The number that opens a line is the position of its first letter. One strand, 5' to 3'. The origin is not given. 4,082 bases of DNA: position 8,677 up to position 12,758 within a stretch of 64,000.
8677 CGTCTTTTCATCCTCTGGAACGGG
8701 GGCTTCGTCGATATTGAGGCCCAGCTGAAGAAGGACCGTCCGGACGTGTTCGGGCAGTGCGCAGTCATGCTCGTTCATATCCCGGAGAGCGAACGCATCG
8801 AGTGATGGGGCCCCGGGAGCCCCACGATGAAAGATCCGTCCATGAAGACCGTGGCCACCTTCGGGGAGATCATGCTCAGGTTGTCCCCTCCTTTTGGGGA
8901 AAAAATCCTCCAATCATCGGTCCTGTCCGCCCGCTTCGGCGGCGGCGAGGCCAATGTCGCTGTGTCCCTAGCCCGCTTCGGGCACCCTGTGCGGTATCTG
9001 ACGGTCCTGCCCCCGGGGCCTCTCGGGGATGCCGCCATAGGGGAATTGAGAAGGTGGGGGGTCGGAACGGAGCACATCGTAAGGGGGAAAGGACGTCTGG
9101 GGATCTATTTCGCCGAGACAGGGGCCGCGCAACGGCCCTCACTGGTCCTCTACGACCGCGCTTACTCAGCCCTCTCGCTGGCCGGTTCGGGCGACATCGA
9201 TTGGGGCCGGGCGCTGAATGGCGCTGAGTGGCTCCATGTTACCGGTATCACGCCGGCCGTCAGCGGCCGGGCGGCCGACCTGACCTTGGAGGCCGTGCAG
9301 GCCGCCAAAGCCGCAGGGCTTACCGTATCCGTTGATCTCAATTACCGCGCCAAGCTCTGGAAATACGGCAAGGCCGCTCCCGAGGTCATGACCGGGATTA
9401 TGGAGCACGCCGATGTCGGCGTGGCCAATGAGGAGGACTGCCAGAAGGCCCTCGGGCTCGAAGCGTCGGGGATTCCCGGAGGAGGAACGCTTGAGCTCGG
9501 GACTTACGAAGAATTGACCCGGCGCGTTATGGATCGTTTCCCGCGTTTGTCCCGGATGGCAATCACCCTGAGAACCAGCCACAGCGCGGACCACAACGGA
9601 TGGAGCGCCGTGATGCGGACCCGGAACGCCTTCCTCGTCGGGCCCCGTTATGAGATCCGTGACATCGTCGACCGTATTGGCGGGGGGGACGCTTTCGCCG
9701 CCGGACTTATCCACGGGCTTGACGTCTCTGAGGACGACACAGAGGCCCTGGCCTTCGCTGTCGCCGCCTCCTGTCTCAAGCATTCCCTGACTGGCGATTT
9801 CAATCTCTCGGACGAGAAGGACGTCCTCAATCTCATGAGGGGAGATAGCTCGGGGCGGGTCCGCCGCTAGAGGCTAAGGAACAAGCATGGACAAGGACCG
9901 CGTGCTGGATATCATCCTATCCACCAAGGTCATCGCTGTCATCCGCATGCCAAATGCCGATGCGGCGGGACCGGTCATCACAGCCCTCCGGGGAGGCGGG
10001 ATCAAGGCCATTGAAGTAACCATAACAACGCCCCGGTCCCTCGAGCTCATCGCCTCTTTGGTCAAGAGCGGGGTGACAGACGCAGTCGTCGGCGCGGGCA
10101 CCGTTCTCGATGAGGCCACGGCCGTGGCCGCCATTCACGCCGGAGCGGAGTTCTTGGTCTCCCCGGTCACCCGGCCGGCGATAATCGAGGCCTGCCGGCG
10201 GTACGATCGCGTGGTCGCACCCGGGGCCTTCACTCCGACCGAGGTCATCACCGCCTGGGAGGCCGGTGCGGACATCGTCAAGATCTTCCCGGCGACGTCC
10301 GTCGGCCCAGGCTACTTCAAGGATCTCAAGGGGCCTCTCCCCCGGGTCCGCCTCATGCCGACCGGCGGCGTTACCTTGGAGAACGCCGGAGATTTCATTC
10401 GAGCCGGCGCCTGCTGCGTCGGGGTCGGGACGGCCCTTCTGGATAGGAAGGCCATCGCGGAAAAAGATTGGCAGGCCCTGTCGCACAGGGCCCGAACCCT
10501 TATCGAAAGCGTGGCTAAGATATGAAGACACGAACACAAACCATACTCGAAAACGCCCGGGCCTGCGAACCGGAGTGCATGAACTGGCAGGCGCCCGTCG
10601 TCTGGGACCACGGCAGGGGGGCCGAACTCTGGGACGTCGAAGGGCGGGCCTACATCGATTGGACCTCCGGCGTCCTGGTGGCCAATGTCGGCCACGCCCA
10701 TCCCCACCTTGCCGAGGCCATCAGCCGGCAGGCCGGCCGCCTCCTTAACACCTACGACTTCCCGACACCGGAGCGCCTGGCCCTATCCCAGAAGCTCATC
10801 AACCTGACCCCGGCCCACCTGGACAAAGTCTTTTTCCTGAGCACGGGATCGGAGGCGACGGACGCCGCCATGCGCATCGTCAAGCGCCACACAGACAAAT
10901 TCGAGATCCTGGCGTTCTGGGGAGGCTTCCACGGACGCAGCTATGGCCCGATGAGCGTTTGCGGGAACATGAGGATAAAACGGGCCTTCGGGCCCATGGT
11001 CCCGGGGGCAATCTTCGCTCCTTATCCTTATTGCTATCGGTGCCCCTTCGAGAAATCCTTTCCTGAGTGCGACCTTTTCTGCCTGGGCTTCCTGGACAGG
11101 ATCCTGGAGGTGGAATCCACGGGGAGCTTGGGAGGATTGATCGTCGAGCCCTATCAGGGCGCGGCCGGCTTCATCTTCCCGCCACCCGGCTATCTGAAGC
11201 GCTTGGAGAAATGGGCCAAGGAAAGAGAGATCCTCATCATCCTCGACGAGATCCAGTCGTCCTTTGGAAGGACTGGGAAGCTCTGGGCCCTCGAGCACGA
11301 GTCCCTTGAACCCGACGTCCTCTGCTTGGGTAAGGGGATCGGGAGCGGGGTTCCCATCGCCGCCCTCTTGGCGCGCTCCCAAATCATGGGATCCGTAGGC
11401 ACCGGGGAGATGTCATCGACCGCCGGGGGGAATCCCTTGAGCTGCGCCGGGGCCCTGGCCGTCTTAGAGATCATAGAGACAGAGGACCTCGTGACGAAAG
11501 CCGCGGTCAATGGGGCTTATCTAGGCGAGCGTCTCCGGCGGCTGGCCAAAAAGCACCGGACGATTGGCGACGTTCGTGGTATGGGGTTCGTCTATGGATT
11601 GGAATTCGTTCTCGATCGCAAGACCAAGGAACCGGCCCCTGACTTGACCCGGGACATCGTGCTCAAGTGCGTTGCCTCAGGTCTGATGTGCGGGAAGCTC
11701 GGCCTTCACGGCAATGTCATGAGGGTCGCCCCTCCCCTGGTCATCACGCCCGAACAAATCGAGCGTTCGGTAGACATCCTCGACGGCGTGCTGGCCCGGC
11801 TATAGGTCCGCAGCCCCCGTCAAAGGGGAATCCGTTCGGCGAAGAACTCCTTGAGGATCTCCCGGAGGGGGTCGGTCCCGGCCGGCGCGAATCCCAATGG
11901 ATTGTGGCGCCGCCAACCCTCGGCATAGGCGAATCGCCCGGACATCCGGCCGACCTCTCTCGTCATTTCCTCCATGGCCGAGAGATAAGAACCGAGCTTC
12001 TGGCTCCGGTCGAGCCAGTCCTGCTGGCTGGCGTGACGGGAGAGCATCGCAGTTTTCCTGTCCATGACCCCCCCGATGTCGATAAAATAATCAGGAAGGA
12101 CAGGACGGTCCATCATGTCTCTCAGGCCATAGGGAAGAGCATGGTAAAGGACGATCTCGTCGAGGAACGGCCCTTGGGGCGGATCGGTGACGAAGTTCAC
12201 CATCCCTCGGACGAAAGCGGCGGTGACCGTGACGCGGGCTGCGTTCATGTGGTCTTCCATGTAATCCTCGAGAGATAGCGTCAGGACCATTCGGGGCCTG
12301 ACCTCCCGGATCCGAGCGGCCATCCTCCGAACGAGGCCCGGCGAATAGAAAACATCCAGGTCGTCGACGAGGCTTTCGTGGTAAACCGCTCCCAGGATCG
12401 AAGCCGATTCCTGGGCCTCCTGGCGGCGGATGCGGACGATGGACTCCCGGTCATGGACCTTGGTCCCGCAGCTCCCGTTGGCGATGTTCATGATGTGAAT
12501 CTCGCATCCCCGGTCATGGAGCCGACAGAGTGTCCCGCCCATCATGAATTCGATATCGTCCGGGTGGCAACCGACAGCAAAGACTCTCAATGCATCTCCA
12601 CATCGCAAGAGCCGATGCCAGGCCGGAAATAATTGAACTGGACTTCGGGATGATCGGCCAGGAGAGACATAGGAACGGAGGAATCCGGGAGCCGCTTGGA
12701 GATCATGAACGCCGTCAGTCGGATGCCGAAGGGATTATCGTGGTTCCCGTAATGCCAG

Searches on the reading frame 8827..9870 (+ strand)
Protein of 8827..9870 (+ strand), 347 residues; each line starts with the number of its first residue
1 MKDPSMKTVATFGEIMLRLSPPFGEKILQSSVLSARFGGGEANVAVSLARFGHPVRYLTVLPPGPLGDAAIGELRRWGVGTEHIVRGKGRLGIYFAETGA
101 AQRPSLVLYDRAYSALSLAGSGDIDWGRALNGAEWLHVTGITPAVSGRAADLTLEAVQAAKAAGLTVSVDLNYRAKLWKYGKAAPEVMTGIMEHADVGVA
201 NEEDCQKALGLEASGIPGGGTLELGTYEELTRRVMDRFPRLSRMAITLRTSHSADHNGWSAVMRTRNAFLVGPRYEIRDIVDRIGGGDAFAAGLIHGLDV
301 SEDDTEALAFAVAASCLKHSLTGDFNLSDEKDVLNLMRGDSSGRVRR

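Call 8: search_protein_families(library=pfam, proteins=[window:8827-9870:+], max_evalue=0.001)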
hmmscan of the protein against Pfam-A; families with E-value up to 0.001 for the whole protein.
window:8827-9870:+ (347 aa): 1 family
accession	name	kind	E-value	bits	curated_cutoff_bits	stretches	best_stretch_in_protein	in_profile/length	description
PF00294.29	PfkB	-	2.5e-28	99.8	25.8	1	6-320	1-291/302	pfkB family carbohydrate kinase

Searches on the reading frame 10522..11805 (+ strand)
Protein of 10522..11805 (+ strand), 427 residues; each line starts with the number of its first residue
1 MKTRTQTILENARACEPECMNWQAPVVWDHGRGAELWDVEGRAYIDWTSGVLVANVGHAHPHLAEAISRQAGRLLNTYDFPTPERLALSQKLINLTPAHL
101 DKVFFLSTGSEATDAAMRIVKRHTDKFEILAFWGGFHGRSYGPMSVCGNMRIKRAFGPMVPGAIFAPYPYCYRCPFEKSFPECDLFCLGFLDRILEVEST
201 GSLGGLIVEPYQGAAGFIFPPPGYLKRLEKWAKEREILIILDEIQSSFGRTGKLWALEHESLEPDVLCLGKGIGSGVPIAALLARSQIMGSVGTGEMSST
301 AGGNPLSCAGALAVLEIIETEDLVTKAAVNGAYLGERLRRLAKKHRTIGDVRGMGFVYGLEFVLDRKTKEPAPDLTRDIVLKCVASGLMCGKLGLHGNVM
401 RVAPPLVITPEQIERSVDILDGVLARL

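Call 8: search_protein_families(library=pfam, proteins=[window:10522-11805:+], max_evalue=0.001)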
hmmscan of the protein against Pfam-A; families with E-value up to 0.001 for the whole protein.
window:10522-11805:+ (427 aa): 1 family
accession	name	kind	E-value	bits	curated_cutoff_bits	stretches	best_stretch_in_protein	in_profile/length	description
PF00202.27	Aminotran_3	-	3.1e-103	346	30.5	1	25-423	10-402/403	Aminotransferase class-III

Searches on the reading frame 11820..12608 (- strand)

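Call 8: search_protein_families(library=pfam, proteins=[window:11820-12608:-], max_evalue=0.001)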
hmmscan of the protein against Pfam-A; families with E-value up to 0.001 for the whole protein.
window:11820-12608:- (262 aa): 1 family
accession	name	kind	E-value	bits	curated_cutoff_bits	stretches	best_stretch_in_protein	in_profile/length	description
PF02585.22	PIG-L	-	9.1e-22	78.4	28.2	1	11-130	2-128/129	GlcNAc-PI de-N-acetylase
